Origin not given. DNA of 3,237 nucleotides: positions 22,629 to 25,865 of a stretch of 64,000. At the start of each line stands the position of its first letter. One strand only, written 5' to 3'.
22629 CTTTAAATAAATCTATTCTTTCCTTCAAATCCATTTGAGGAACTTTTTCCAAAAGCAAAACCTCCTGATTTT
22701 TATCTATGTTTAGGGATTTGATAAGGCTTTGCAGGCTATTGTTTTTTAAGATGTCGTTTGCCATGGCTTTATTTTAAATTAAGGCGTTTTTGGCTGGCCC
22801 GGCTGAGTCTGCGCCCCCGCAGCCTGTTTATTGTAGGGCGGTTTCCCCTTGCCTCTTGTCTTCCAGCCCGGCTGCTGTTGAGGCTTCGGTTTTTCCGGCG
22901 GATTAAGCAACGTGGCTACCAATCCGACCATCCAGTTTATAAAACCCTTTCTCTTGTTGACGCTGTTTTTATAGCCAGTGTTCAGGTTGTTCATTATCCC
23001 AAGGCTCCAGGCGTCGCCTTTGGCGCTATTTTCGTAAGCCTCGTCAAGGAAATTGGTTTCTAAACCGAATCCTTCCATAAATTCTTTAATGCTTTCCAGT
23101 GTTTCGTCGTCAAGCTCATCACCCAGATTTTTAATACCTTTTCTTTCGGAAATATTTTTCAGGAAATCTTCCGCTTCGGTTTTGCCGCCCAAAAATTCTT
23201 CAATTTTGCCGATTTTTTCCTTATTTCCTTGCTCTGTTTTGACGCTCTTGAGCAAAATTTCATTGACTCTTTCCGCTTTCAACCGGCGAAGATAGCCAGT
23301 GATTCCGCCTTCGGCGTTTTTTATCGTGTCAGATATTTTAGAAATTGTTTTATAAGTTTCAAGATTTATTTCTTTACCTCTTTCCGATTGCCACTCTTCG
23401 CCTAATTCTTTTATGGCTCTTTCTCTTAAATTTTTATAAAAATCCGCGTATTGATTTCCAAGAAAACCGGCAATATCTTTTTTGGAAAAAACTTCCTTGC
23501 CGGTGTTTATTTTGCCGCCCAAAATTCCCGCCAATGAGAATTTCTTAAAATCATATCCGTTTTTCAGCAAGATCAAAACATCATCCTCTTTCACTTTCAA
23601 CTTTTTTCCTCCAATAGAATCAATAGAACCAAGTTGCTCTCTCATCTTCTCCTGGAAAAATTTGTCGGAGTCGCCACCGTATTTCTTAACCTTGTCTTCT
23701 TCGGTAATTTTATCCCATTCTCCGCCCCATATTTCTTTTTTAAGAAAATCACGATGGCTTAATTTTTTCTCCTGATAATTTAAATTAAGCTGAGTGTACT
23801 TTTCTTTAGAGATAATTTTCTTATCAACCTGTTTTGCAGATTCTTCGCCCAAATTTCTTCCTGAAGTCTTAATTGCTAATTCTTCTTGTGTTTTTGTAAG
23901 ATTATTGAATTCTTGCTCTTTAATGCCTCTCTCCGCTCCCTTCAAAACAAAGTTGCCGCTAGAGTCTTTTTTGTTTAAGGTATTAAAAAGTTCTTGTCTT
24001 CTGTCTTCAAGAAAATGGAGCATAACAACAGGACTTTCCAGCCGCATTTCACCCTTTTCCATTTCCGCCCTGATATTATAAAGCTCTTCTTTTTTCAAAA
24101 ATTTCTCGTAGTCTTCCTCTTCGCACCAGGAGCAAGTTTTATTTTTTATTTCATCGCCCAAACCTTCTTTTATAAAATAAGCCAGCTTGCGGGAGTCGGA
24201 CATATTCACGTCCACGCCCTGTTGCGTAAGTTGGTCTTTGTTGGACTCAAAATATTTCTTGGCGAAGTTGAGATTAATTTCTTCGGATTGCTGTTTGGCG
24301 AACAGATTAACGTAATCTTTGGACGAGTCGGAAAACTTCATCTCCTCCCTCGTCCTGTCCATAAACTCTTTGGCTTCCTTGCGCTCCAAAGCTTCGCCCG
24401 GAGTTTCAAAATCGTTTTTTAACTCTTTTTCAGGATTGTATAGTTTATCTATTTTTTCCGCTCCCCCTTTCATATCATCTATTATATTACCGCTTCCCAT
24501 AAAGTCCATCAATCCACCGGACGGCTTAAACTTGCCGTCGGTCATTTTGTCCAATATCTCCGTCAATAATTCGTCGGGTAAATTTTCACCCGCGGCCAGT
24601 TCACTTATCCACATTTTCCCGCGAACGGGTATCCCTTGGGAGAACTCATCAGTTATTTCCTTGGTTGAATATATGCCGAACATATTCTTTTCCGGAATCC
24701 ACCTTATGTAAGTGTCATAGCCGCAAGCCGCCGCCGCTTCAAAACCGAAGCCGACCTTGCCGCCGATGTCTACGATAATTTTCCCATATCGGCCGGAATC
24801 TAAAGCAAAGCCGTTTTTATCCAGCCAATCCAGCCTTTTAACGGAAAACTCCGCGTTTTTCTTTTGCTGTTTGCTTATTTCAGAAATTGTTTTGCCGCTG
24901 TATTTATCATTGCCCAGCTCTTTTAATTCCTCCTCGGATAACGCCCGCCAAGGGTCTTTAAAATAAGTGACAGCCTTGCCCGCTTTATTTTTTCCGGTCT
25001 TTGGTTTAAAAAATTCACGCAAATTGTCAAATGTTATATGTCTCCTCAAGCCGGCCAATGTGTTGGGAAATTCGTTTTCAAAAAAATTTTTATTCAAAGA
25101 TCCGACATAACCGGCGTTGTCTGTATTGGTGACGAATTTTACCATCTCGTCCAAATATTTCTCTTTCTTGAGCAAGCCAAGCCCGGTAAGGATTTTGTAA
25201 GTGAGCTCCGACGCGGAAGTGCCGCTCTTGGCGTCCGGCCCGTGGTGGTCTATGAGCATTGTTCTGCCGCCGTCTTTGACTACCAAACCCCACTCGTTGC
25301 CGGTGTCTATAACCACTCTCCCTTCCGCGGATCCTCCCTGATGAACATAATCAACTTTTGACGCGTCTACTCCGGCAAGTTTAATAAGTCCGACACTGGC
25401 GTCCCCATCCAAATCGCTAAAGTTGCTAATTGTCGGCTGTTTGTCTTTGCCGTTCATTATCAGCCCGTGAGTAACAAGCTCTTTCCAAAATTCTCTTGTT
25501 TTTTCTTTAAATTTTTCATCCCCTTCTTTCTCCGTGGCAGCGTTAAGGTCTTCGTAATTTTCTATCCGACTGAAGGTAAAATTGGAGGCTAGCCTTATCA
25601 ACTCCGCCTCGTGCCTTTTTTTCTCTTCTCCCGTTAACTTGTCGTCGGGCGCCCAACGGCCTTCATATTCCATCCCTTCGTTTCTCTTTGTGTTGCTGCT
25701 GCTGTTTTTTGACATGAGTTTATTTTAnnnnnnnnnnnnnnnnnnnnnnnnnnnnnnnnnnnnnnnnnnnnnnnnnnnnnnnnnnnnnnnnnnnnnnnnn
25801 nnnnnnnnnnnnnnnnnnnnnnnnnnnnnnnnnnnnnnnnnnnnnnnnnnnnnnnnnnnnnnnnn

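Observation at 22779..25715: DHH/DHHA1 phosphoesterase fused to a ~600-aa Lys/Glu-rich tail, in an operon with rlmN and rodA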

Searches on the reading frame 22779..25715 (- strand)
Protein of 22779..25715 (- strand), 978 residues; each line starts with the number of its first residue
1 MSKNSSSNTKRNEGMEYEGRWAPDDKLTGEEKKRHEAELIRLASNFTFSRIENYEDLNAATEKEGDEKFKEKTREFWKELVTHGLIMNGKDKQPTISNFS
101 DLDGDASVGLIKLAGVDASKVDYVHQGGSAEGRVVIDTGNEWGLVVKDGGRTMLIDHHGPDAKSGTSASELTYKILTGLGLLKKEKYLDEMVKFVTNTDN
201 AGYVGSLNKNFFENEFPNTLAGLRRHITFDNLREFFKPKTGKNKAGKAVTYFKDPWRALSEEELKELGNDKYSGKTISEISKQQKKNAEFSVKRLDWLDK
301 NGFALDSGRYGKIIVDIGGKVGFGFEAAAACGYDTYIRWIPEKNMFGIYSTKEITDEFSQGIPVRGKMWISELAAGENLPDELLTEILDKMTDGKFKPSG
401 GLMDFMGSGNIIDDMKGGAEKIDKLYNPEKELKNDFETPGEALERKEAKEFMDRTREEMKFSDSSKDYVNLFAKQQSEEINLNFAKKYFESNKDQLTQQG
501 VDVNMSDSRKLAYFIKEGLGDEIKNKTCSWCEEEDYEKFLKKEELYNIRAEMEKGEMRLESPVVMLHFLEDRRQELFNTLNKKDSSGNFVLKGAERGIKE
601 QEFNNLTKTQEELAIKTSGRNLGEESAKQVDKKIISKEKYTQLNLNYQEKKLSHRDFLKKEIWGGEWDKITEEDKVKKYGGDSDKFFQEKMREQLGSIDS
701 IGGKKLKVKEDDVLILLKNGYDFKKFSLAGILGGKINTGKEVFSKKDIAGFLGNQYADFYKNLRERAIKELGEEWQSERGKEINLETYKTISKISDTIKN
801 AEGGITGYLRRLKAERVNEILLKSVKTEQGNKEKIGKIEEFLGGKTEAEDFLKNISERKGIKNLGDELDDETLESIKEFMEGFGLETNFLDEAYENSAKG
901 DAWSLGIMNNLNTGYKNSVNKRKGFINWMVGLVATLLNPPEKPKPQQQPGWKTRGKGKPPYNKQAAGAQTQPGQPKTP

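Call 3: search_protein_families(library=pfam, proteins=[window:22779-25715:-], max_evalue=10)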
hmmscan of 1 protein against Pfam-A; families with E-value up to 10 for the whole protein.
window:22779-25715:- (978 aa): 0 families

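Call 4: search_protein_families(library=ncbifam, proteins=[window:22779-25715:-], max_evalue=10)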
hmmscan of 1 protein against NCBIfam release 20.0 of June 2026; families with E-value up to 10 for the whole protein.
window:22779-25715:- (978 aa): 0 families

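Call 5: search_solved_structures(query=window:22779-25715:-, max_evalue=10, show_alignments=2)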
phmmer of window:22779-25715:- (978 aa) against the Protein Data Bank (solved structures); distinct sequences matched with E-value up to 10: 0.

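Call 8: find_homologous_proteins(query=window:22779-25715:-, max_evalue=0.001)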
Query window:22779-25715:- (978 aa): 20 proteins with E <= 0.001 among 8000 candidates.
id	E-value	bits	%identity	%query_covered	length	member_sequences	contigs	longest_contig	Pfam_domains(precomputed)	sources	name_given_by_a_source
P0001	0.0e+0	2158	100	99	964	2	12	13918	-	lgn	-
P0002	2.4e-150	521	37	96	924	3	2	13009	-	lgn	-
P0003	6.3e-142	493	36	94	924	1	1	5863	-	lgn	-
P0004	1.9e-133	465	39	82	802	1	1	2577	-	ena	-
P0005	2.0e-105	372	48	41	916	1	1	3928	-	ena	-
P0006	1.5e-82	296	44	38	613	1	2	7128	-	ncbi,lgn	-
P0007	6.1e-73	265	42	38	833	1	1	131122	-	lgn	-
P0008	1.1e-66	244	41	39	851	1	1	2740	-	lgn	-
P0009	3.2e-66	242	41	39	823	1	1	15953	-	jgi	jgi:hypothetical protein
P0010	9.5e-66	241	40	39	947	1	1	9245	-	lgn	-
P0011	1.7e-63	233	41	38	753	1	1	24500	-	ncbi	ncbi:hypothetical protein ACFL08_04270 [Patescibacteria group bacterium]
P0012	1.5e-57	214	36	39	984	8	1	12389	-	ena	-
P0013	9.1e-57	211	39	39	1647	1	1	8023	-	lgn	-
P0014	5.6e-53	198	37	36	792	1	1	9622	-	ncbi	ncbi:MAG: hypothetical protein V1804_02370, partial [Patescibacteria group bacterium]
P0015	2.5e-51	193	37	32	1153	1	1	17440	-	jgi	-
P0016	7.9e-50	188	35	38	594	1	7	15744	-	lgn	-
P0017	8.0e-48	181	48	23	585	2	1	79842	-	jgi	-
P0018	2.0e-36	144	34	35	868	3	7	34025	-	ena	-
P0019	1.8e-35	141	30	44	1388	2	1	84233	-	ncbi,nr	ncbi:MAG TPA: hypothetical protein DEA27_01070 [Candidatus Moranbacteria bacterium]|nr:hypothetical 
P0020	2.7e-10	57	29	28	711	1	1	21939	-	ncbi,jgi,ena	ncbi:MAG: hypothetical protein WCX46_01165 [Candidatus Paceibacterota bacterium]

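Call 32: search_protein_families(library=pfam, proteins=[P0013, P0019], max_evalue=0.01)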
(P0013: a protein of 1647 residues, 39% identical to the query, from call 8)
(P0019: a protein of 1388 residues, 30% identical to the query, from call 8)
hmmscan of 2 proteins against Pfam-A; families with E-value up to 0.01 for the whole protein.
P0013 (1647 aa): 0 families

P0019 (1388 aa): 1 family
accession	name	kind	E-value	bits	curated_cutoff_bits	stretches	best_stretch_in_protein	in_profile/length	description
PF18058.6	SbsC_C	-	0.0057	17.4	27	0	170-244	37-110/131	SbsC C-terminal domain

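Call 35: find_encoding_contigs(protein=P0002, flank=8000, max_places=2)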
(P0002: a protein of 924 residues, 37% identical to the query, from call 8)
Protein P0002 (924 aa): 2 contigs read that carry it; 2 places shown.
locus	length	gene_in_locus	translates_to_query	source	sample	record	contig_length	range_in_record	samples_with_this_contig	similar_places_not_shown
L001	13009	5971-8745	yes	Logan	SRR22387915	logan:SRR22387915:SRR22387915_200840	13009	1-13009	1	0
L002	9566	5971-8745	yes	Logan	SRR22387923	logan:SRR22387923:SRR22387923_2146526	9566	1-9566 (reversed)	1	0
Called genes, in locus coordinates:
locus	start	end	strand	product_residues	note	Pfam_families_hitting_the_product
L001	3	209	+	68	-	?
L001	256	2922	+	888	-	PF00690:Cation_ATPase_N, PF00122:E1-E2_ATPase, PF00702:Hydrolase, PF13246:Cation_ATPase, PF12710:HAD (weak), PF08282:Hydrolase_3, PF00689:Cation_ATPase_C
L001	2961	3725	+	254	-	-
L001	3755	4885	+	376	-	PF01098:FTSW_RODA_SPOVE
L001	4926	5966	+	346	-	PF04055:Radical_SAM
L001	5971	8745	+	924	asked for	-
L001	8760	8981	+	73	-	-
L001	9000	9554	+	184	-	PF04011:LemA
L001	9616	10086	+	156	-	PF00293:NUDIX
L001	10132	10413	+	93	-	PF04221:RelB (weak)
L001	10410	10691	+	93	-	PF15738:YafQ_toxin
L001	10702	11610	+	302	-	PF01435:Peptidase_M48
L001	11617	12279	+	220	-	PF00990:GGDEF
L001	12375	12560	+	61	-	-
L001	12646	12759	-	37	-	-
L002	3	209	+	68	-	?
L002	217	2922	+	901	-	PF00690:Cation_ATPase_N, PF00122:E1-E2_ATPase, PF00702:Hydrolase, PF13246:Cation_ATPase, PF12710:HAD (weak), PF08282:Hydrolase_3, PF00689:Cation_ATPase_C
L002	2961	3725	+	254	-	-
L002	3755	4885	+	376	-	PF01098:FTSW_RODA_SPOVE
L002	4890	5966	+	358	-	PF21016:RlmN_N, PF04055:Radical_SAM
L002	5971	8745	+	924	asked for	-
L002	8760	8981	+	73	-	-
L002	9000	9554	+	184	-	PF04011:LemA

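Call 36: find_encoding_contigs(protein=P0007, flank=8000, max_places=1)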
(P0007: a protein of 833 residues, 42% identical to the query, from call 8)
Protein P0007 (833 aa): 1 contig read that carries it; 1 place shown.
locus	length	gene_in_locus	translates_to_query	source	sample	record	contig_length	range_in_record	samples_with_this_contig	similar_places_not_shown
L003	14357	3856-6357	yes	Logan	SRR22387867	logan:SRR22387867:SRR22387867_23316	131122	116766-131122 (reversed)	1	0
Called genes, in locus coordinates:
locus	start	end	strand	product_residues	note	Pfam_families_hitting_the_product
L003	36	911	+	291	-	PF13177:DNA_pol3_delta2, PF00004:AAA (weak)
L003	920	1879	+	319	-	PF08478:POTRA_1 (weak)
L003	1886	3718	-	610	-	PF13231:PMT_2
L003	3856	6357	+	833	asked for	-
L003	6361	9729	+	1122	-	-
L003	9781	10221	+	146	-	-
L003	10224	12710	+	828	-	PF26449:DUF8128, PF10412:TrwB_AAD_bind (faint), PF12696:TraG-D_C (faint)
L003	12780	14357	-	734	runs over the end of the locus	-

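Call 37: find_encoding_contigs(protein=P0019, flank=8000, max_places=1)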
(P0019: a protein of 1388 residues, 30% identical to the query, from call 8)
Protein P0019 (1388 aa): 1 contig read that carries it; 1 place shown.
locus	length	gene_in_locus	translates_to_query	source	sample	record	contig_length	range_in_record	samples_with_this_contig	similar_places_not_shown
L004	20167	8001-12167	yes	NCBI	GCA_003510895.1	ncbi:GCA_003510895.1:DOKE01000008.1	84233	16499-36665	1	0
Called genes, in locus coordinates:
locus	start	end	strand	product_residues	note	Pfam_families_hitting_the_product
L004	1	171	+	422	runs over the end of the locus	PF00155:Aminotran_1_2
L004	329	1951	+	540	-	PF00512:HisKA, PF02518:HATPase_c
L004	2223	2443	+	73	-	-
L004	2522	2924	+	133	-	-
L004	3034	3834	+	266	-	-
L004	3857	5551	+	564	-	PF16927:HisKA_7TM (weak), PF00512:HisKA, PF02518:HATPase_c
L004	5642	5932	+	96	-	PF21956:DUF6922 (weak)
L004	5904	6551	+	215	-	PF08843:AbiEii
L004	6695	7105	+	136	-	PF01909:NTP_transf_2 (weak), PF18765:Polbeta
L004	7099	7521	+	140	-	PF01934:HepT-like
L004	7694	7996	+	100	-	PF18908:DUF5663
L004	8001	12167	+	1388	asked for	-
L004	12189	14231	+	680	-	-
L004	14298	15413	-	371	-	PF00069:Pkinase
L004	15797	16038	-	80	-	-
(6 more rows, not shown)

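Call 38: find_encoding_contigs(protein=P0017, flank=8000, max_places=1)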
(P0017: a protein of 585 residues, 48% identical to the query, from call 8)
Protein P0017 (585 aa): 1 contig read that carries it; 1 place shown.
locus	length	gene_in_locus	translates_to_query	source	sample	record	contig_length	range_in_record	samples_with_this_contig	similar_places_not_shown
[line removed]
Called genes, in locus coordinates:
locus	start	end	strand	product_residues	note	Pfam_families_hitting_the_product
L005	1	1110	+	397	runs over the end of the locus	PF13439:Glyco_transf_4, PF20706:GT4-conflict, PF00534:Glycos_transf_1, PF13692:Glyco_trans_1_4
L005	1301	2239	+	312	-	PF13177:DNA_pol3_delta2, PF00004:AAA (weak)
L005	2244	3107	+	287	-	PF08478:POTRA_1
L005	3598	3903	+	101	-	-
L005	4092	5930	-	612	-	PF02366:PMT, PF13231:PMT_2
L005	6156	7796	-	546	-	PF13231:PMT_2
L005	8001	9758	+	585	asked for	-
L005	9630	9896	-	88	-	-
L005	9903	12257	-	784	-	-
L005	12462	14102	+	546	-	PF13231:PMT_2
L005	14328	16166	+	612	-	PF02366:PMT, PF13231:PMT_2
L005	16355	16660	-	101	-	-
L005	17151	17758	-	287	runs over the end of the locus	PF08478:POTRA_1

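Call 39: find_encoding_contigs(protein=P0018, flank=8000, max_places=1)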
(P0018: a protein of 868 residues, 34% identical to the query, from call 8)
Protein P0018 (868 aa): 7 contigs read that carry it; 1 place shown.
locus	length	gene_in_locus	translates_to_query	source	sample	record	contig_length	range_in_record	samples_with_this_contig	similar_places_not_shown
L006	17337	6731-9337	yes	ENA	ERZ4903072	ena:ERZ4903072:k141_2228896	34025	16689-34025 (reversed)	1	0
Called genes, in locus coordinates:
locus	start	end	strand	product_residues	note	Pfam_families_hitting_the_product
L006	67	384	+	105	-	PF00152:tRNA-synt_2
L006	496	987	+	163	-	PF01371:Trp_repressor, PF13384:HTH_23 (faint)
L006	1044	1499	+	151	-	-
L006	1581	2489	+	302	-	-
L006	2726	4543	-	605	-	PF13231:PMT_2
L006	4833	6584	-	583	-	-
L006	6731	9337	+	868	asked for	-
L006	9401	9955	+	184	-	-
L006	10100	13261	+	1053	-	-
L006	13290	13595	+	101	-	PF18908:DUF5663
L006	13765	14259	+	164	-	-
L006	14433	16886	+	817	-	PF26449:DUF8128, PF01935:DUF87 (weak), PF10412:TrwB_AAD_bind (faint)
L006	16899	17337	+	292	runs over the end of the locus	-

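Call 40: find_encoding_contigs(protein=P0011, flank=8000, max_places=1)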
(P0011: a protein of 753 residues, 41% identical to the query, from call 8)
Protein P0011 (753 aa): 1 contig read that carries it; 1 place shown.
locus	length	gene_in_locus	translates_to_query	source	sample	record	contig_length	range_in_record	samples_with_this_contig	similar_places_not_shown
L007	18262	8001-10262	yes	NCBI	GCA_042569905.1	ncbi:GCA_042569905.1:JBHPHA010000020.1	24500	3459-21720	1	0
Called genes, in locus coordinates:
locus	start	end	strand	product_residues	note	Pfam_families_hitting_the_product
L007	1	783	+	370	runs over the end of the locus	PF13439:Glyco_transf_4, PF00534:Glycos_transf_1, PF13692:Glyco_trans_1_4, PF20706:GT4-conflict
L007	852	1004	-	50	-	-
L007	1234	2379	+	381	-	PF13439:Glyco_transf_4, PF20706:GT4-conflict (weak), PF00534:Glycos_transf_1, PF13692:Glyco_trans_1_4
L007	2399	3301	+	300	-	PF13177:DNA_pol3_delta2, PF00004:AAA (weak)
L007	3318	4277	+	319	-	PF08478:POTRA_1 (weak)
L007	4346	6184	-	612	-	PF02366:PMT (weak), PF13231:PMT_2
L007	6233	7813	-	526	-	PF02366:PMT, PF13231:PMT_2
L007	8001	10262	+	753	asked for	-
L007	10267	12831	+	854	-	-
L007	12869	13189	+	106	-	PF18908:DUF5663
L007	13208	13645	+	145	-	-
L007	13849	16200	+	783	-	PF26449:DUF8128, PF01935:DUF87, PF10412:TrwB_AAD_bind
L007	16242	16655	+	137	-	PF18895:T4SS_pilin (weak)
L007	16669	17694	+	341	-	PF00294:PfkB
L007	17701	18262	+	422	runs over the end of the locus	PF06723:MreB_Mbl (weak), PF06277:EutA (weak), PF11104:PilM_2 (weak), PF14450:FtsA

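Call 41: find_encoding_contigs(protein=P0020, flank=8000, max_places=1)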
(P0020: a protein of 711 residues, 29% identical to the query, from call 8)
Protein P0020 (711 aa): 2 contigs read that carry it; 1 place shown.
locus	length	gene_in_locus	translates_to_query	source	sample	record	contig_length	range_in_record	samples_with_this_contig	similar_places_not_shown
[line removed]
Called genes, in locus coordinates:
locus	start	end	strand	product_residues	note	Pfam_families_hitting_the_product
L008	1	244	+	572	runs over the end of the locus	PF13451:zf_Tbcl (weak)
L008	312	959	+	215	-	PF06736:TMEM175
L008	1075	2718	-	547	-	PF01743:PolyA_pol, PF12627:PolyA_pol_RNAbd, PF01966:HD, PF13735:tRNA_NucTran2_2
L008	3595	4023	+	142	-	PF02021:UPF0102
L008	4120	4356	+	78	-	PF01541:GIY-YIG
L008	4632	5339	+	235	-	-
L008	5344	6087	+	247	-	PF02535:Zip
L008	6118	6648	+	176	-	PF03703:bPH_2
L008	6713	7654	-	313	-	PF23446:LysM1_NFP_LYK (faint), PF23473:LysM3_LYK4_5, PF01476:LysM, PF01551:Peptidase_M23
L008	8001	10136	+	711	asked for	-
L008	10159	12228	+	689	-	PF03734:YkuD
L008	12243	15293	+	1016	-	-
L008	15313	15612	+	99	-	PF18908:DUF5663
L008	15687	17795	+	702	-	PF00580:UvrD-helicase, PF13086:AAA_11 (weak), PF13245:AAA_19, PF13604:AAA_30 (faint), PF01443:Viral_helicase1 (faint), PF13087:AAA_12 (faint), PF13361:UvrD_C, PF13538:UvrD_C_2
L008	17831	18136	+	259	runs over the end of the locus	PF00398:RrnaAD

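Call 66: search_protein_families(library=pfam, proteins=[L007:13849-16200:+, L007:10267-12831:+, L007:13208-13645:+], max_evalue=0.01)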
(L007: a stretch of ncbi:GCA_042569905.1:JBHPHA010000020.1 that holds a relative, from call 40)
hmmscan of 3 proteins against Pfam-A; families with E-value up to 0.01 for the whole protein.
L007:13849-16200:+ (783 aa): 6 families
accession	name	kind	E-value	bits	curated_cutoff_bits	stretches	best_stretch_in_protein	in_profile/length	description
PF10412.15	TrwB_AAD_bind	-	2.4e-08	33.7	20.5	1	375-690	9-301/387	Type IV secretion-system coupling protein DNA-binding domain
PF01935.23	DUF87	-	2.1e-07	31.7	23.2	1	368-444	9-83/220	Helicase HerA, central domain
PF13401.12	AAA_22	-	9.1e-05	23.2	27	1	380-429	4-54/130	AAA domain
PF12696.13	TraG-D_C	-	0.00036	20.9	22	1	636-687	2-58/126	TraM recognition site of TraD and TraG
PF25199.1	nSTAND_NTPase5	-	0.0039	17.5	34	0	376-442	36-104/145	Novel STAND NTPase 5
PF13191.12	AAA_16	-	0.0088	17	32.6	0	380-422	22-63/167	AAA ATPase domain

L007:10267-12831:+ (854 aa): 0 families

L007:13208-13645:+ (145 aa): 0 families

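Call 68: find_encoding_contigs(protein=P0009, flank=9000, max_places=1)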
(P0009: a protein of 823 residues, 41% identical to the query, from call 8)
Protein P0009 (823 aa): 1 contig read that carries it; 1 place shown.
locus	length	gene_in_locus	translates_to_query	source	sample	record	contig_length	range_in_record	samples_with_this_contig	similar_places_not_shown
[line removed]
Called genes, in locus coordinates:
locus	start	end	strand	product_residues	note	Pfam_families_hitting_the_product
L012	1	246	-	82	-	?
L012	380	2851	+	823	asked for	-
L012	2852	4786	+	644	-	-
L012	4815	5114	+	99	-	PF18908:DUF5663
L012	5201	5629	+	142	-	-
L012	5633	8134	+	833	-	PF26449:DUF8128, PF01935:DUF87, PF10412:TrwB_AAD_bind, PF12696:TraG-D_C (weak)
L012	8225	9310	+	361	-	PF00022:Actin (faint), PF06723:MreB_Mbl, PF11104:PilM_2 (faint), PF00012:HSP70, PF14450:FtsA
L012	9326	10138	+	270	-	PF04085:MreC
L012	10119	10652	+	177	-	PF04093:MreD (weak)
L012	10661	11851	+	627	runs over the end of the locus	PF03717:PBP_dimer, PF00905:Transpeptidase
